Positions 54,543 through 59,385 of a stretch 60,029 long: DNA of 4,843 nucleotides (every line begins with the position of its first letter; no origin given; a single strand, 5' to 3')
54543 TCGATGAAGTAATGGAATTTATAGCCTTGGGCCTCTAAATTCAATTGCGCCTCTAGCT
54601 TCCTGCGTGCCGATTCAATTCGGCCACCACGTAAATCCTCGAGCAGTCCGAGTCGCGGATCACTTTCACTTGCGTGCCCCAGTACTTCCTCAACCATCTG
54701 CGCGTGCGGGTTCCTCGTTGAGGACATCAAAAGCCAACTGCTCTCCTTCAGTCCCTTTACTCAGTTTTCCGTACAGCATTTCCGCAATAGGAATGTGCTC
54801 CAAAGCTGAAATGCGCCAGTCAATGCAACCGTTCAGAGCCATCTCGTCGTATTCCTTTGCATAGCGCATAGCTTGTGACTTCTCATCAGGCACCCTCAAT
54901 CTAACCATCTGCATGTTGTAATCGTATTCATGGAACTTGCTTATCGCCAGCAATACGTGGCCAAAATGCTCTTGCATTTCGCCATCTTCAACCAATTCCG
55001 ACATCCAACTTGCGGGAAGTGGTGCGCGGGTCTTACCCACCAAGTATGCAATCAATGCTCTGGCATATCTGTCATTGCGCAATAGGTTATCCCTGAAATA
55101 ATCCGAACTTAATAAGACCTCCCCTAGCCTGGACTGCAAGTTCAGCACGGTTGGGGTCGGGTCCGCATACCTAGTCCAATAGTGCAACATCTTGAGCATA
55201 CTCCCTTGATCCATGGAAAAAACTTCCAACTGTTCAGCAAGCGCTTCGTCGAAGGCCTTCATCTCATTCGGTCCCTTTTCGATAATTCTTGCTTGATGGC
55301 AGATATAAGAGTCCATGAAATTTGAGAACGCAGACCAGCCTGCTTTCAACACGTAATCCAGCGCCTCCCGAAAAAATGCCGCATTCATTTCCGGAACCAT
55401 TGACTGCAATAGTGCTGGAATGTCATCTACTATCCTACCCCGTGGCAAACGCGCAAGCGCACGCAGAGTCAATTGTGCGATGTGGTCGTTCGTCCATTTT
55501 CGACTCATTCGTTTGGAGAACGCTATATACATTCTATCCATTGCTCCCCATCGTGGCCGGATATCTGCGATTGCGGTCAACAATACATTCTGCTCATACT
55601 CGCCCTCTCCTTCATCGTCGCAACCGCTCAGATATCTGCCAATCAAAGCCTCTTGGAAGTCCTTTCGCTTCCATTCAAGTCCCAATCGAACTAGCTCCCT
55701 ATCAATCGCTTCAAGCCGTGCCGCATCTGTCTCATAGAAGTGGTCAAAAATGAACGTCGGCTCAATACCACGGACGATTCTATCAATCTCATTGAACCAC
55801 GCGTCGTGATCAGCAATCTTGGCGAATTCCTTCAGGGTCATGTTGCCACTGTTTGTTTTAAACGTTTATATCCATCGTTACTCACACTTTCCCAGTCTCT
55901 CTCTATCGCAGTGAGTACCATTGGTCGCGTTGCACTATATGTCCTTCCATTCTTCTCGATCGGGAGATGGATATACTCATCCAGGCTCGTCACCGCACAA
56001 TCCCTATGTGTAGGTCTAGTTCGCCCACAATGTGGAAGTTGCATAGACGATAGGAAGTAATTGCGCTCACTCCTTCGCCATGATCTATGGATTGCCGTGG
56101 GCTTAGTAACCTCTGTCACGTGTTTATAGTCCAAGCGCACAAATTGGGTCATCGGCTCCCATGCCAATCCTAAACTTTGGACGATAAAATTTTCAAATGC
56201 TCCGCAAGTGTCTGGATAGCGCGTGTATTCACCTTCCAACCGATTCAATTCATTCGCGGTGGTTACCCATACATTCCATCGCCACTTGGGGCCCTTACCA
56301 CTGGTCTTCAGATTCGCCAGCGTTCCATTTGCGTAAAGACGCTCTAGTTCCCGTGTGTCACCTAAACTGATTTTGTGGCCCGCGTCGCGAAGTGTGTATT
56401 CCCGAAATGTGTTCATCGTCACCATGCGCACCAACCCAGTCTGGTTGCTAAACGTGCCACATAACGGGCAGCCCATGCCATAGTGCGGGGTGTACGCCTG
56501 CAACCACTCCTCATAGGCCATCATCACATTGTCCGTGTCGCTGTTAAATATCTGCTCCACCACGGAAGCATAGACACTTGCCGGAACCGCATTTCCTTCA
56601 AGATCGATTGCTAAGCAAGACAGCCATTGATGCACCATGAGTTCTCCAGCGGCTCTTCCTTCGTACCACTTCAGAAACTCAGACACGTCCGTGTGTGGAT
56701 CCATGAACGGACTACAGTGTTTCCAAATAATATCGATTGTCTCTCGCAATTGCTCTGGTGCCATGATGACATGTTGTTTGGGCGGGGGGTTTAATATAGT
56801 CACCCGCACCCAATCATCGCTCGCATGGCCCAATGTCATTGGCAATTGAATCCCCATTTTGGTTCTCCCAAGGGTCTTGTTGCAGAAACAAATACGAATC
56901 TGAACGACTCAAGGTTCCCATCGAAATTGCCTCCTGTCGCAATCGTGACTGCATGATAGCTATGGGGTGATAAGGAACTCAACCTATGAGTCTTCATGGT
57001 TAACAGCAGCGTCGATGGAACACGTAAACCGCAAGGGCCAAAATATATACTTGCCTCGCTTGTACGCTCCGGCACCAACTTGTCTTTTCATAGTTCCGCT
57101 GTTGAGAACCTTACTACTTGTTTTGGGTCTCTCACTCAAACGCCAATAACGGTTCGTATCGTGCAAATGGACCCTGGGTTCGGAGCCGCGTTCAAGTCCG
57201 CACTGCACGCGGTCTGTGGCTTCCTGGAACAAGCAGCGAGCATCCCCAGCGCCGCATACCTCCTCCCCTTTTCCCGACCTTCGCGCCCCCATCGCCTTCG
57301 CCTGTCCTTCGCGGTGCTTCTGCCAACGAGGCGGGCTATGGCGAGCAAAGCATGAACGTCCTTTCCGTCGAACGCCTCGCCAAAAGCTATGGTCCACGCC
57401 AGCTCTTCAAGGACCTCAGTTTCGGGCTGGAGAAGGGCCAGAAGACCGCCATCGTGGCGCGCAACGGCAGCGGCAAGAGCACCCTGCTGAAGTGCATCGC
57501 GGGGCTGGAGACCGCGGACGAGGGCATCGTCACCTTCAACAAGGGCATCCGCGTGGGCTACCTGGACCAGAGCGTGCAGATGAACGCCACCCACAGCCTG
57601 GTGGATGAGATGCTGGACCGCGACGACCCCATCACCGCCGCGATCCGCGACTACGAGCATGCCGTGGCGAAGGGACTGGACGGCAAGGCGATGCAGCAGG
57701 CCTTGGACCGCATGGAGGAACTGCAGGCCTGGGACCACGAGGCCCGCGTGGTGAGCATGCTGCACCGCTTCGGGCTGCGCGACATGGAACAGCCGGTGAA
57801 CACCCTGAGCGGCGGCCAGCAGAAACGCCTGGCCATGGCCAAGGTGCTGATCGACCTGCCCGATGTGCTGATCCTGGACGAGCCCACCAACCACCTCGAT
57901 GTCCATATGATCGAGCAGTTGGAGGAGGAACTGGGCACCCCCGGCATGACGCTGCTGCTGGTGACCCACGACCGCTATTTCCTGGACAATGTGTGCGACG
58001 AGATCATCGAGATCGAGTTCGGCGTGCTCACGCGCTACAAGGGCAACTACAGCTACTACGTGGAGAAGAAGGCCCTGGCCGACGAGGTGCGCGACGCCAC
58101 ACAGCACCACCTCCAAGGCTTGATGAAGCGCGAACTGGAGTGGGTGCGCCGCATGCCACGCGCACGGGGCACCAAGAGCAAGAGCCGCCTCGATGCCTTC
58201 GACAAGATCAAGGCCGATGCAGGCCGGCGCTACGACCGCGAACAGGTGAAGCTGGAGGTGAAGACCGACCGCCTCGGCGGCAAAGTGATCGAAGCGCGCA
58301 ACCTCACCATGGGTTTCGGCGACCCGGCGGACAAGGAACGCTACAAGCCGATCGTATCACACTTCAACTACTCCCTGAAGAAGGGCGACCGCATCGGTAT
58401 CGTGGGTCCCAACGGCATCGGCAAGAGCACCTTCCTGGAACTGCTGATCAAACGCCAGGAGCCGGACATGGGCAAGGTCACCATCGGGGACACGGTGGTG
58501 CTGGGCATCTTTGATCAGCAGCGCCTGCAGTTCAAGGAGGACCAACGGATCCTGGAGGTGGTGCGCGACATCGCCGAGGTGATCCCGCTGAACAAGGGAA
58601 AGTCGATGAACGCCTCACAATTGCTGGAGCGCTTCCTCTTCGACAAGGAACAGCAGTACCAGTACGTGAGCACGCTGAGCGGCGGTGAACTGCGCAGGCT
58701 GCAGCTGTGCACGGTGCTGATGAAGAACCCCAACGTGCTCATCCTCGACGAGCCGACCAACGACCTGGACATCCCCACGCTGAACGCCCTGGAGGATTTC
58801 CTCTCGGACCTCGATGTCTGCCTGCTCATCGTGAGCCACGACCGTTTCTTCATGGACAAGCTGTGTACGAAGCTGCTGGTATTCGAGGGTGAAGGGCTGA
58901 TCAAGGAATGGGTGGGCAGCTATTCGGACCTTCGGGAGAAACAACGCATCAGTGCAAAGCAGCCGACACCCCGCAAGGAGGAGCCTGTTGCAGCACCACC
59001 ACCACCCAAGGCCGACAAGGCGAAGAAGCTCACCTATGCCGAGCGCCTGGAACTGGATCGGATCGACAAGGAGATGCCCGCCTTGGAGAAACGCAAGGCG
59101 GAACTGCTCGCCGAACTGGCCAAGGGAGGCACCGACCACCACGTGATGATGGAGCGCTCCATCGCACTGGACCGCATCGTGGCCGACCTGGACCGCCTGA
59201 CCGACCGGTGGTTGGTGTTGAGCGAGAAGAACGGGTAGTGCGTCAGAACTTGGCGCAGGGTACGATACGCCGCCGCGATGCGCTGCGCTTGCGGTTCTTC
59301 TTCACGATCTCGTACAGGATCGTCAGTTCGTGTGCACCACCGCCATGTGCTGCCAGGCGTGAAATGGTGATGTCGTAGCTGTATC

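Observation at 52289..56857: Overlapping three-gene operon of unrecognisable proteins inside a low-GC island bordered by RM wreckage: candidate novel defence/conflict system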

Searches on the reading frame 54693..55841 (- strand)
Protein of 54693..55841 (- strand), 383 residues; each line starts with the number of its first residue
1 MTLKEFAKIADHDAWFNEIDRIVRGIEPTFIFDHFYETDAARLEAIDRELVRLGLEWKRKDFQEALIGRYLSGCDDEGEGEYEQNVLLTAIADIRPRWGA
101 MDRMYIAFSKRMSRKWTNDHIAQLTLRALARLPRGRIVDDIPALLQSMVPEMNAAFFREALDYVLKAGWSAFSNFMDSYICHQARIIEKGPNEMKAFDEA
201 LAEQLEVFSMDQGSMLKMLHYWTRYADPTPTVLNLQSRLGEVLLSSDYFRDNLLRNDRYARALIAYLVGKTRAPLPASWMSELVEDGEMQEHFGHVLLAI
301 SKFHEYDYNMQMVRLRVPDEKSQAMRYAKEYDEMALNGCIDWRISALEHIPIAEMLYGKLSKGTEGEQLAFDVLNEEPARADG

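Call 3: search_protein_families(library=pfam, proteins=[window:54693-55841:-], max_evalue=1)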
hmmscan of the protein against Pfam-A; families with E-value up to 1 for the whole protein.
window:54693-55841:- (383 aa): 0 families

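Call 4: search_protein_families(library=padloc, proteins=[window:54693-55841:-], max_evalue=1)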
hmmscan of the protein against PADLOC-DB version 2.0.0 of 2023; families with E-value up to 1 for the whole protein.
window:54693-55841:- (383 aa): 0 families

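Call 5: search_protein_families(library=ncbifam, proteins=[window:54693-55841:-], max_evalue=1)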
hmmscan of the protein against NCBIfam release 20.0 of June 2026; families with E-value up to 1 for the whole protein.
window:54693-55841:- (383 aa): 0 families

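Call 12: find_homologous_proteins(query=window:54693-55841:-)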
Query window:54693-55841:- (383 aa): 1 proteins with E <= 0.001 among 8000 candidates.
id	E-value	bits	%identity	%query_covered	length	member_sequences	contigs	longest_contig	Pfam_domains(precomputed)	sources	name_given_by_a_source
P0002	4.1e-258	874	100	100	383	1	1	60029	-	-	-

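Call 16: search_protein_families(library=phrogs, proteins=[window:54693-55841:-], max_evalue=1)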
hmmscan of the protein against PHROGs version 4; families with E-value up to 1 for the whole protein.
window:54693-55841:- (383 aa): 0 families

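Call 21: search_solved_structures(query=P0002, max_evalue=10, show_alignments=1)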
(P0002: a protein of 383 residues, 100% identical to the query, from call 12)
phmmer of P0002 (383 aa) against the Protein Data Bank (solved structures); distinct sequences matched with E-value up to 10: 3.
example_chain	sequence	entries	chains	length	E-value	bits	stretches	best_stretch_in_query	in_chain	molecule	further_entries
9ev6_A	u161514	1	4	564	0.91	12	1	135-218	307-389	Thiamine pyrophosphate-requiring enzymes [acetolactate synthase, pyruvate dehydrogenase (C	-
9ev3_A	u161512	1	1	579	0.95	11.9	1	135-218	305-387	Thiamine pyrophosphate-requiring enzymes [acetolactate synthase, pyruvate dehydrogenase (C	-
9ev4_A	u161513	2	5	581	0.95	11.9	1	135-218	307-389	Thiamine pyrophosphate-requiring enzymes [acetolactate synthase, pyruvate dehydrogenase (C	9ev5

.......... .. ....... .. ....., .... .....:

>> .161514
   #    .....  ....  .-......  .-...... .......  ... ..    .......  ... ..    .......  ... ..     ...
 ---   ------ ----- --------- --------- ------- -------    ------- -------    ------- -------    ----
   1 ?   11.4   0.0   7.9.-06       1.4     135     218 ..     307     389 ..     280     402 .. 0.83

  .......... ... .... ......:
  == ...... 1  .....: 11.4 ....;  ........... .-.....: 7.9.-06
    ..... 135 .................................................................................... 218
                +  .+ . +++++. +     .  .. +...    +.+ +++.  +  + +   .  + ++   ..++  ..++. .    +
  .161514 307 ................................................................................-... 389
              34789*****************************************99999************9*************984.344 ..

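Call 125: search_solved_structures(query=A4, max_evalue=10)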
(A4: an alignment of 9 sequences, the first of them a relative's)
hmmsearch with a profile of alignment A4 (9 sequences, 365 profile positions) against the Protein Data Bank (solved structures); distinct sequences matched with E-value up to 10: 0.

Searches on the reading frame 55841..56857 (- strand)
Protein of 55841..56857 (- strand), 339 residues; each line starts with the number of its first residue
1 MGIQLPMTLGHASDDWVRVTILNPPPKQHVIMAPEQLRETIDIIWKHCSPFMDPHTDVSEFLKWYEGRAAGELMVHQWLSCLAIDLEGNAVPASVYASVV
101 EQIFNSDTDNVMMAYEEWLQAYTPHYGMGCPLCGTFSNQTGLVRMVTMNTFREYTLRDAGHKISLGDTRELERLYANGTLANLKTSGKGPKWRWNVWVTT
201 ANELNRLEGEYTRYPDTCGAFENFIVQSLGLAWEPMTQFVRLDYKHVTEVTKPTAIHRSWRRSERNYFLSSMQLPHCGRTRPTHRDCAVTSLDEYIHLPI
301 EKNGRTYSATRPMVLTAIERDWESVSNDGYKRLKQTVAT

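Call 3: search_protein_families(library=pfam, proteins=[window:55841-56857:-], max_evalue=1)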
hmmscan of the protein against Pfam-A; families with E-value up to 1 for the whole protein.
window:55841-56857:- (339 aa): 0 families

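Call 4: search_protein_families(library=padloc, proteins=[window:55841-56857:-], max_evalue=1)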
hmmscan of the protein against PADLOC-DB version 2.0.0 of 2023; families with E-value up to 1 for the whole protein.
window:55841-56857:- (339 aa): 0 families

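Call 5: search_protein_families(library=ncbifam, proteins=[window:55841-56857:-], max_evalue=1)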
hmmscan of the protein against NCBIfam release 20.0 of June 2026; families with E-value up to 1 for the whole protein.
window:55841-56857:- (339 aa): 0 families

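Call 11: find_homologous_proteins(query=window:55841-56857:-)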
Query window:55841-56857:- (339 aa): 1 proteins with E <= 0.001 among 788 candidates.
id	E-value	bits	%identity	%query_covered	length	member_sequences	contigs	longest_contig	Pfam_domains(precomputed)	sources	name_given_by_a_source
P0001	8.2e-238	806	100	100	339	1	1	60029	-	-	-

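Call 15: find_encoding_contigs(protein=window:55841-56857:-, flank=10000)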
Protein window:55841-56857:- (339 aa): no gene with exactly this product is on record in the collection.

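Call 16: search_protein_families(library=phrogs, proteins=[window:55841-56857:-], max_evalue=1)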
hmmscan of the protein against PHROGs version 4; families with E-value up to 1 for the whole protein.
window:55841-56857:- (339 aa): 1 family
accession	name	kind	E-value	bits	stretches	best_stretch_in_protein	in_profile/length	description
phrog_21995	-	tail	0.19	11.9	1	114-194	148-227/300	tail assembly chaperone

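Call 19: search_solved_structures(query=P0001, max_evalue=10, show_alignments=2)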
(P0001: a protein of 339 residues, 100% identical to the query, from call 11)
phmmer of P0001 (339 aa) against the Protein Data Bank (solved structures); distinct sequences matched with E-value up to 10: 10.
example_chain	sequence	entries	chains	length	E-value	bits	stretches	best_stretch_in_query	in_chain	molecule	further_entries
3j6x_29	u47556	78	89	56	0.34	13.3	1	113-160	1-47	40S ribosomal protein S29 | 40S ribosomal protein rpS29 (S14p) | 40S ribosomal protein S29-A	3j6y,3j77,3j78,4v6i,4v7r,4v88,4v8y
4v6w_Ad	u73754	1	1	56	0.57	12.5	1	121-155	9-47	40S ribosomal protein S29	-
6xu6_Ad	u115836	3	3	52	0.64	12.4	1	122-158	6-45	40S ribosomal protein S29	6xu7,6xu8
4u3m_D9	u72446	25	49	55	0.72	12.2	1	121-160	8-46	40S ribosomal protein S29-A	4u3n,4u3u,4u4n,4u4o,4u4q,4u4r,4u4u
8thq_A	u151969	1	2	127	0.77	12.1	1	234-308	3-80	Protein argonaute-2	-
6ra4_A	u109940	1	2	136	0.8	12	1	234-308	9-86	Protein argonaute-2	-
4uer_N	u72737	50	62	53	0.98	11.8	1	122-160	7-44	US14 | 40S ribosomal protein S29-A | RPS29A isoform 1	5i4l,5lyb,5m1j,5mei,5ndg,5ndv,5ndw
7oya_d2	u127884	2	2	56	0.99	11.7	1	116-154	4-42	40S ribosomal protein S29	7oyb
4v92_Bd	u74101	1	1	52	1.2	11.5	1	122-160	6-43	US14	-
7byl_A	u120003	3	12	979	1.3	11.4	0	244-275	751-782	Green fluorescent protein,Potassium voltage-gated channel subfamily KQT member 4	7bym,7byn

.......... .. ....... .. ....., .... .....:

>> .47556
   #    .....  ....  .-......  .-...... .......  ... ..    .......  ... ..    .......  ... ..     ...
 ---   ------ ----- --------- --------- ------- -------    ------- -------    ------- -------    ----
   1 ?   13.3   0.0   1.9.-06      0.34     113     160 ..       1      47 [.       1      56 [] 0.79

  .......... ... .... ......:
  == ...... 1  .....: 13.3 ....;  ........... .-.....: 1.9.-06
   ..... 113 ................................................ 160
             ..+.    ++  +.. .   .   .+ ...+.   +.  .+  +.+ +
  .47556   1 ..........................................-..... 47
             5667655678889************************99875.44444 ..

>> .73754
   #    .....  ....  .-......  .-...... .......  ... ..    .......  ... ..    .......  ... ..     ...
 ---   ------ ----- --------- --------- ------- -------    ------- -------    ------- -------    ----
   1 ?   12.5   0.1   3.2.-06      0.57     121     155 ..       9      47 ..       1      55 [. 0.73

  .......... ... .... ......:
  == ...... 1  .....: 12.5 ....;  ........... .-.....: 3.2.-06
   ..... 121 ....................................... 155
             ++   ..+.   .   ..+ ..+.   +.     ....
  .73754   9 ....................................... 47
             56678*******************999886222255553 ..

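Call 26: predict_structure(protein=P0001)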
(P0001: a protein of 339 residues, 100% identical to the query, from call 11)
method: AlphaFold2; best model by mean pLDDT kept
length: 339 residues; sequences in the alignment: 1
mean_pLDDT: 33.6   pTM: 0.21
mean pLDDT of the five models: 33.6, 30.3, 28.2, 28.0, 27.6
residues with pLDDT >= 90: 0; 70-90: 0; 50-70: 4; < 50: 335
segments of 3 or more residues with pLDDT < 50: 1-160, 163-169, 174-339
pLDDT, mean of each block of 10 residues (from residue 1): 32 36 31 39 42 40 38 36 33 36 36 36 28 27 27 38 47 46 36 28 32 27 26 24 23 23 25 28 30 38 38 40 39 36
secondary structure, 60 per line:
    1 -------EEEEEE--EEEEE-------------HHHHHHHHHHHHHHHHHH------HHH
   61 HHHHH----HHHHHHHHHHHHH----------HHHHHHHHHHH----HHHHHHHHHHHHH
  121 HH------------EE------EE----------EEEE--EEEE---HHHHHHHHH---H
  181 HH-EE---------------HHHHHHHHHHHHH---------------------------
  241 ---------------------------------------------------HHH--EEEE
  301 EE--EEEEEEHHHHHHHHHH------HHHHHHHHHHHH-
elements in order: E8-13 E16-20 H34-51 H58-65 H70-82 H93-103 H108-122 E155-158 E161-164 H168-176 H201-213 E297-302 E305-310 H311-320 H327-338

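Call 38: search_dna_similar(query=P0001, collection=plasmids, mode=protein, max_evalue=1, max_rows=10)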
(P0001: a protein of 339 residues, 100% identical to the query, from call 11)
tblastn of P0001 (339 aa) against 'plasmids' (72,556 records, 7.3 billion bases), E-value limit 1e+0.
No match.

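Call 40: find_related_loci(query=P0001, collection=viral_contigs, flank=10000)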
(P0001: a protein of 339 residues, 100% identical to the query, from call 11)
Query P0001 (339 aa) in viral_contigs; peptide patterns used: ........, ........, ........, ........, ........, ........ (x = any residue, [..] = any of these).
2 stretches matched a pattern, but none encodes a relative of the query by tblastn (E <= 1e-3).

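Call 71: search_protein_families(library=pfam, alignment_id=A3, max_evalue=1)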
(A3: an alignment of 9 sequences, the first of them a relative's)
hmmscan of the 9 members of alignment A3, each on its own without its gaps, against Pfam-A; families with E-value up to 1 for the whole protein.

A. member 1, P0001 (339 aa): 0 families

B. families by the number of members that match (of 9 scanned): 3 families
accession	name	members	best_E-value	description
PF23456.1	CSDE1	1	0.23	Cold shock domain-containing protein E1 CSD domain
PF25094.1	R3H_PUS7L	1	0.31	PUS7L R3H domain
PF14771.11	DUF4476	1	0.49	Domain of unknown function (DUF4476)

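Call 72: search_solved_structures(query=A3, max_evalue=10, show_alignments=3)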
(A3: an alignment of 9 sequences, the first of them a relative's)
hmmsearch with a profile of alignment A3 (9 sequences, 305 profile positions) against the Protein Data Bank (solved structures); distinct sequences matched with E-value up to 10: 1.
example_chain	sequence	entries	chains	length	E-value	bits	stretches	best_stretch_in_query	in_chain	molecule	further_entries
7tvj_B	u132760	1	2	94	1.6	11.3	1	213-250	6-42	Mb(SHP2PTP_13)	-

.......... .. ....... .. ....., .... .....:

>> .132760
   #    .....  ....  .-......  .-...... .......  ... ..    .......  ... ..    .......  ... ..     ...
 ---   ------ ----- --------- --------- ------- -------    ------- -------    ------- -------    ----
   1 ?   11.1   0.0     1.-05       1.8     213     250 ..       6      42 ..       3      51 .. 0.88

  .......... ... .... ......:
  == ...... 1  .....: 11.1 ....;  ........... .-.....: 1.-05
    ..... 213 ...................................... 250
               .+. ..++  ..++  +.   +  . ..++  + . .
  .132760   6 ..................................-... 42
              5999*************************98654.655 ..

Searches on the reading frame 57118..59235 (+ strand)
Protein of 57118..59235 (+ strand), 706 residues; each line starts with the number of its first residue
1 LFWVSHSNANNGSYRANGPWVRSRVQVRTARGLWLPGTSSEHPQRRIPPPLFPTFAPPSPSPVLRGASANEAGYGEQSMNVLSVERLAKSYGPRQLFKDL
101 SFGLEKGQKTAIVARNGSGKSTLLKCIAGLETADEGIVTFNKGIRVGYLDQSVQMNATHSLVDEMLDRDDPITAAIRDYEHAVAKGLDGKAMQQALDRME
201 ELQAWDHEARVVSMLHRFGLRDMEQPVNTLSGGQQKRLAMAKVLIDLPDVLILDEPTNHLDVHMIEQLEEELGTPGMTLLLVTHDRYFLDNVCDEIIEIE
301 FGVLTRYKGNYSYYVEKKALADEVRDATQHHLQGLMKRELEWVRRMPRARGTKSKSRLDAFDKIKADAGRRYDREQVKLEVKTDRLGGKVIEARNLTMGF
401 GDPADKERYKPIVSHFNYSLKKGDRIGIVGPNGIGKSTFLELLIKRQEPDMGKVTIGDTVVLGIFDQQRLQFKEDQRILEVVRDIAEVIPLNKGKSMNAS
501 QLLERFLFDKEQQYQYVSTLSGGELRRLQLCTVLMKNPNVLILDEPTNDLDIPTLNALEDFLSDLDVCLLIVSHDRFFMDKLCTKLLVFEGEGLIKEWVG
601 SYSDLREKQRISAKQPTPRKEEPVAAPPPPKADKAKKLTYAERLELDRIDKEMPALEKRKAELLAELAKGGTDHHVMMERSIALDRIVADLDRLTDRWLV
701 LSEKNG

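Call 9: search_protein_families(library=pfam, proteins=[window:57118-59235:+], max_evalue=0.01)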
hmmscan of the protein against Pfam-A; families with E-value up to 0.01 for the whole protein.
window:57118-59235:+ (706 aa): 15 families
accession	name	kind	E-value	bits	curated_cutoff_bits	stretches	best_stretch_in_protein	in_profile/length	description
PF00005.33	ABC_tran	-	8.3e-52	175.9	25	2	98-258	2-137/137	ABC transporter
PF13304.12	AAA_21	-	9.6e-17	62.4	27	1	203-290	220-304/304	AAA domain, putative AbiEii toxin, Type IV TA system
PF12848.13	ABC_tran_Xtn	-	2.1e-13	50.6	25.9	1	297-366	1-72/85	ABC transporter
PF16326.10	ABC_tran_CTD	-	1.3e-12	48.1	32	1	637-703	1-69/69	ABC transporter C-terminal domain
PF13476.12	AAA_23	-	5.8e-07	30.8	27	1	97-128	10-40/201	AAA domain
PF13555.12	AAA_29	-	9.4e-07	28.9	27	1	104-142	19-56/61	P-loop containing region of AAA domain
PF02463.25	SMC_N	-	1.3e-06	28.5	40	0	108-299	25-211/220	RecF/RecN/SMC N terminal domain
PF00006.31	ATP-synt_ab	-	2.6e-06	27.7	29.5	0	99-148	6-55/213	ATP synthase alpha/beta family, nucleotide-binding domain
PF13401.12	AAA_22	-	4.7e-06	27.4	27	1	428-564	10-113/130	AAA domain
PF13191.12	AAA_16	-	0.00014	22.8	32.6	0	428-564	29-158/167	AAA ATPase domain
PF13175.12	AAA_15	-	0.00017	21.8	32.1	0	428-444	28-44/374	AAA ATPase domain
PF13479.12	AAA_24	-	0.00023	21.5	27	0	425-457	4-23/195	AAA domain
PF03193.22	RsgA_GTPase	-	0.00081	19.7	30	0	422-454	106-137/174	RsgA GTPase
PF13173.12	AAA_14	-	0.0029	18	27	0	426-455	5-28/129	AAA domain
PF01926.29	MMR_HSR1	-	0.0038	17.8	21.9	0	425-448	1-23/113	50S ribosome-binding GTPase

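Call 22: find_related_loci(query=window:57349-59235:+, collection=genome_contigs, flank=10000)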
Query window:57349-59235:+ (629 aa) in genome_contigs; peptide patterns used: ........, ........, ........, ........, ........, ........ (x = any residue, [..] = any of these).
143 stretches matched a pattern; 97 encode a relative of the query (tblastn E <= 1e-3); the best 80 are kept; 79 distinct loci.
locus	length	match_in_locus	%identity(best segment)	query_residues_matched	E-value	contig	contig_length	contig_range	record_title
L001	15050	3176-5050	83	2-627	0e+0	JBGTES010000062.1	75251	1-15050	MAG: Flavobacteriales bacterium isolate JTS-RE173 k141_2354308, whole genome shotgun sequence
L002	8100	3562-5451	83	2-629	0e+0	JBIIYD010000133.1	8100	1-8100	MAG: Flavobacteriales bacterium isolate ME2005-08-16_3300042507_group2_bin87 Rohwer_bin942_scaffold_9167_c1, whole genom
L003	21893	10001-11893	79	2-627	0e+0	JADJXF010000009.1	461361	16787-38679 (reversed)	MAG: Flavobacteriales bacterium isolate Kalu_18-Q3-R12-55_MAXAC.064 tig00002689-10-4603010, whole genome shotgun sequenc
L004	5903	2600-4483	77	2-629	0e+0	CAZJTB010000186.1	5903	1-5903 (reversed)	MAG TPA_asm: uncultured Chryseobacterium sp. isolate binchicken_co209_19 genome assembly, contig: NODE_12620_length_5903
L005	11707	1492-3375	77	2-627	0e+0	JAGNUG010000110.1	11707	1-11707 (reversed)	MAG: Flavobacteriales bacterium isolate Go_SlAct_bin_193 Go_SlAct_25538_length_11707_cov_6.180225, whole genome shotgun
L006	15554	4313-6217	76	2-629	0e+0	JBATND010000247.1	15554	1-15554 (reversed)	MAG: Flavobacteriales bacterium isolate MFD10487_ilm_asm_bin18 k127_33351, whole genome shotgun sequence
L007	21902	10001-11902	76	2-627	0e+0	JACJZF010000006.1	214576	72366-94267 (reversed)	MAG: Flavobacteriales bacterium isolate HK-STAS-BACT-57 HK-STAS-BACT-57_6, whole genome shotgun sequence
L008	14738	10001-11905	76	2-629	0e+0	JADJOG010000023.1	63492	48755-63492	MAG: Flavobacteriales bacterium isolate Fred_18-Q3-R57-64_BAT3C.352 tig00032889-10-635940, whole genome shotgun sequence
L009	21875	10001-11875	77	1-627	0e+0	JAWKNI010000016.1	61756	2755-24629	MAG: Flavobacteriales bacterium isolate AC3.41 AC3.41.fa-16, whole genome shotgun sequence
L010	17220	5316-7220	75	2-629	0e+0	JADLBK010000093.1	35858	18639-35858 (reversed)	MAG: Flavobacteriales bacterium isolate SJ163 c_000000606714, whole genome shotgun sequence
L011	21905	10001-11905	75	2-627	0e+0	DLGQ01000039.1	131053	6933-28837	MAG TPA_asm: Flavobacteriales bacterium UBA7690 UBA7690_contig_3403, whole genome shotgun sequence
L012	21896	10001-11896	76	1-628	0e+0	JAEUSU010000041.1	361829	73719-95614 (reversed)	MAG: Flavobacteriales bacterium isolate new MAG-311 k141_1353308, whole genome shotgun sequence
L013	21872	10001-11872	76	2-627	0e+0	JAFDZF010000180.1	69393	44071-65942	MAG: Bacteroidetes bacterium isolate SZAS-76 CK_MAG-21__180__length-69393, whole genome shotgun sequence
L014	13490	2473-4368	75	2-629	0e+0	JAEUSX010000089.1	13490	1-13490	MAG: Flavobacteriales bacterium isolate new MAG-314 k141_4452927, whole genome shotgun sequence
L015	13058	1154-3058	75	2-629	0e+0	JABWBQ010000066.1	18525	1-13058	MAG: Flavobacteriales bacterium isolate MAG_34 scaffold_3155, whole genome shotgun sequence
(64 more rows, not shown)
